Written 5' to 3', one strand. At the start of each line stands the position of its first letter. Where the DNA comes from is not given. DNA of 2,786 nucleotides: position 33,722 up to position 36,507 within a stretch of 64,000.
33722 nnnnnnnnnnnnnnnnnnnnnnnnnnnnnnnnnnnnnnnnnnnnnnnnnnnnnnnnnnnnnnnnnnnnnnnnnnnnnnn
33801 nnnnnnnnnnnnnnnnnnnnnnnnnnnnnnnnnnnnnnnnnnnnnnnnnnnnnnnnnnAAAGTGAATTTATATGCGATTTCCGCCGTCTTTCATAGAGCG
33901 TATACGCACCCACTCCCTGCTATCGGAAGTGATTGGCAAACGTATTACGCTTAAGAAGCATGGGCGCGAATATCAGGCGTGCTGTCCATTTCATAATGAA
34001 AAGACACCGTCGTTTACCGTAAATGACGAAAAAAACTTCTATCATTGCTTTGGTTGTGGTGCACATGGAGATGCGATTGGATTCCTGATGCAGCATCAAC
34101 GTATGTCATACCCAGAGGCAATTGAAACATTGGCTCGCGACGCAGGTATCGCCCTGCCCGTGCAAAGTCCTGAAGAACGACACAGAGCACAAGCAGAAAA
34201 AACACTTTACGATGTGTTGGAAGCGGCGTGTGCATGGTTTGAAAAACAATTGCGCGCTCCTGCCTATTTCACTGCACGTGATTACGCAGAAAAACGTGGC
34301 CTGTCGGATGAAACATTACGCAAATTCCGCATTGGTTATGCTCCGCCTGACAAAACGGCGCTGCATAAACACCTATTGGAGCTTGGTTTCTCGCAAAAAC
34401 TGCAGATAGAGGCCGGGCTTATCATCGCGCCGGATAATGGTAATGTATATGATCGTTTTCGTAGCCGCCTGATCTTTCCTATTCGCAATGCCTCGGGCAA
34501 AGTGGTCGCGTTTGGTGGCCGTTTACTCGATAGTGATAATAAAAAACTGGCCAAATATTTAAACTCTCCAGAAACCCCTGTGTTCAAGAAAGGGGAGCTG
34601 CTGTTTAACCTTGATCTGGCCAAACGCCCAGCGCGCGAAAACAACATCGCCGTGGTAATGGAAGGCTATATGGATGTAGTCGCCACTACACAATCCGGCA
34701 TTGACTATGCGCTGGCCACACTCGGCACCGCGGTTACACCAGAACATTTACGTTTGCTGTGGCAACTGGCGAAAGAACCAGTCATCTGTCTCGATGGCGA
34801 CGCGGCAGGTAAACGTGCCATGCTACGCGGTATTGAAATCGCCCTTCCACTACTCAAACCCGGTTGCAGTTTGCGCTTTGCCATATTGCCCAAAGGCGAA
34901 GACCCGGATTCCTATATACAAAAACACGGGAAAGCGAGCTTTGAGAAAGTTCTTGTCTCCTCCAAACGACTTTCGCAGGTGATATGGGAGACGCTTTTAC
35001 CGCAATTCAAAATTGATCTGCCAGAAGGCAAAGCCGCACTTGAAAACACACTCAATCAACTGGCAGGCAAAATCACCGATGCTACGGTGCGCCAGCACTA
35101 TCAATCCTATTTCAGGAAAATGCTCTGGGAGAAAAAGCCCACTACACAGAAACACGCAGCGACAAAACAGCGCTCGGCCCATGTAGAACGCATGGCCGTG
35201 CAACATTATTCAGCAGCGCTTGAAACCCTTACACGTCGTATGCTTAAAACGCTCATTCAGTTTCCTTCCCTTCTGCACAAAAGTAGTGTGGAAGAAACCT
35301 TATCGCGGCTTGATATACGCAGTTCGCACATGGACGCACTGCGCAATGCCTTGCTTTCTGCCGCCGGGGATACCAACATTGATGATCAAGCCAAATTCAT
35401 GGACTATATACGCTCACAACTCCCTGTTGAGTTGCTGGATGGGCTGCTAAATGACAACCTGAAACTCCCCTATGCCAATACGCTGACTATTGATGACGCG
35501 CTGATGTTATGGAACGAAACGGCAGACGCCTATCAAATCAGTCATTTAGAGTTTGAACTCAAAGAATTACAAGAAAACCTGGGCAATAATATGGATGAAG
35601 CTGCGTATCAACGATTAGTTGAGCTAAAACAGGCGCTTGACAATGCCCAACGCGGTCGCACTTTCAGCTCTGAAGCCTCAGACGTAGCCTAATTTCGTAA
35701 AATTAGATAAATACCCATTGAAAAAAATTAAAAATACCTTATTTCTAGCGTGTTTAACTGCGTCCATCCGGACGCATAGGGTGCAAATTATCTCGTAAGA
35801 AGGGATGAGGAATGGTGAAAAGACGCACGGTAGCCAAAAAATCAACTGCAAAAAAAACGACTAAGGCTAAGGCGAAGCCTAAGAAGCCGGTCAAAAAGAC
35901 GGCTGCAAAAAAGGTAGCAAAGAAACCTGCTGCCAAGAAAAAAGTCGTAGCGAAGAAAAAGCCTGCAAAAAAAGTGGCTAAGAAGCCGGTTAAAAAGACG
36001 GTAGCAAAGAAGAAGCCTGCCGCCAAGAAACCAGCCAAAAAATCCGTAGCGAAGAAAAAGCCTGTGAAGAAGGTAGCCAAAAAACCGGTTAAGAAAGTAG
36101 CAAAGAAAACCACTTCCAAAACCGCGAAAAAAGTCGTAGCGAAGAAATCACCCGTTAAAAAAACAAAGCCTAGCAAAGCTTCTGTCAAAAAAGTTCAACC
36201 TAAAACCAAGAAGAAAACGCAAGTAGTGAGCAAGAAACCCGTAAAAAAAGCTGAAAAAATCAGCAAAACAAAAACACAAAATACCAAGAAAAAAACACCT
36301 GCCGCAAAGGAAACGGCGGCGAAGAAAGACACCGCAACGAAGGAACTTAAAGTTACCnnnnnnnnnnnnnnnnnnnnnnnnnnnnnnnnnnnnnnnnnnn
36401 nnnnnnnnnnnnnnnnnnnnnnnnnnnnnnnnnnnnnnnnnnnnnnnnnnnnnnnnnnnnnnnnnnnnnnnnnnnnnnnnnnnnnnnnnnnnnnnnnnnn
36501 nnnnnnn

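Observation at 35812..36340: Housekeeping sigma factor with a histone-H1-like Lys/Ala/Pro repeat N-terminal extension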

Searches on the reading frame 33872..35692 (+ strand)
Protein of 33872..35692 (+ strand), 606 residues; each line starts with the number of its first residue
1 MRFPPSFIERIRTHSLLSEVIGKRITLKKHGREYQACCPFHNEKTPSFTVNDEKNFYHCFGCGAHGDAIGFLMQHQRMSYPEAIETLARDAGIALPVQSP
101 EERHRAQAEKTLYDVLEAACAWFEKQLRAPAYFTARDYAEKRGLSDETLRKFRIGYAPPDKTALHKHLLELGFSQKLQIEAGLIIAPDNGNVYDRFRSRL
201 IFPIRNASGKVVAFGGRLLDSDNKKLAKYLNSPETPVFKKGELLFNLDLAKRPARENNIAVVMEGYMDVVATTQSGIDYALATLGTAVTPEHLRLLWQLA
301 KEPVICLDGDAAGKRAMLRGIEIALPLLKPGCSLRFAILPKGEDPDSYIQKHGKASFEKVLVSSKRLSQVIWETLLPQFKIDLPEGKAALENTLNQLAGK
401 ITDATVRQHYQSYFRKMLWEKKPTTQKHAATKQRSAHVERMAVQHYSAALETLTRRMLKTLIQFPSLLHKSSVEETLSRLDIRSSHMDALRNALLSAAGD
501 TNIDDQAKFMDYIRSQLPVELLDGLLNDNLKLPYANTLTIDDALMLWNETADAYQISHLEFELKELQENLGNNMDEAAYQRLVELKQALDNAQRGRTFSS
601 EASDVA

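Call 5: search_protein_families(library=pfam, proteins=[window:33872-35692:+], max_evalue=0.01)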
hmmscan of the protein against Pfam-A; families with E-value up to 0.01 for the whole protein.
window:33872-35692:+ (606 aa): 6 families
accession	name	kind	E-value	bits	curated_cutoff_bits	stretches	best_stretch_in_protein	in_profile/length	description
PF08275.17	DNAG_N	-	5.9e-41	140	26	1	122-251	1-128/128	DNA primase catalytic core, N-terminal domain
PF01807.25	Zn_ribbon_DnaG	-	9.9e-37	125.1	24.9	1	5-98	3-96/98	CHC2 zinc finger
PF13155.12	Toprim_2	-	1.3e-17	64.4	22.1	1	261-349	1-88/88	Toprim-like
PF13662.12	Toprim_4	-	5.7e-15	55.7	25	1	259-333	2-80/85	Toprim domain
PF01751.28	Toprim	-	1.4e-09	38.4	23.1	1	261-336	3-93/96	Toprim domain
PF13362.12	Toprim_3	-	0.00079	20.3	27.2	1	261-354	3-94/95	Toprim domain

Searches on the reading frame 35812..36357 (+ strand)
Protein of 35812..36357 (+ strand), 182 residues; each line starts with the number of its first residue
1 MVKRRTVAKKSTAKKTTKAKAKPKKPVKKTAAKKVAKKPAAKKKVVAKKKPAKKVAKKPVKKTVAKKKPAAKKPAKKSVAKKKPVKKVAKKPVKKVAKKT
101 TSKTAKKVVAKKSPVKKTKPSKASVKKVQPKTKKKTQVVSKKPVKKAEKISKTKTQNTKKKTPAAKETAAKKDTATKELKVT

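Call 30: find_homologous_proteins(query=window:35812-36357:+, max_evalue=0.001)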
Query window:35812-36357:+ (182 aa): 1 proteins with E <= 0.001 among 8000 candidates.
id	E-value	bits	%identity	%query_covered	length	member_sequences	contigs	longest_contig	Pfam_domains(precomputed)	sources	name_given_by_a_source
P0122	8.9e-4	38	-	-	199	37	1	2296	PF07382.17,PF02095.22,PF02201.24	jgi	jgi:upstream activation factor subunit UAF30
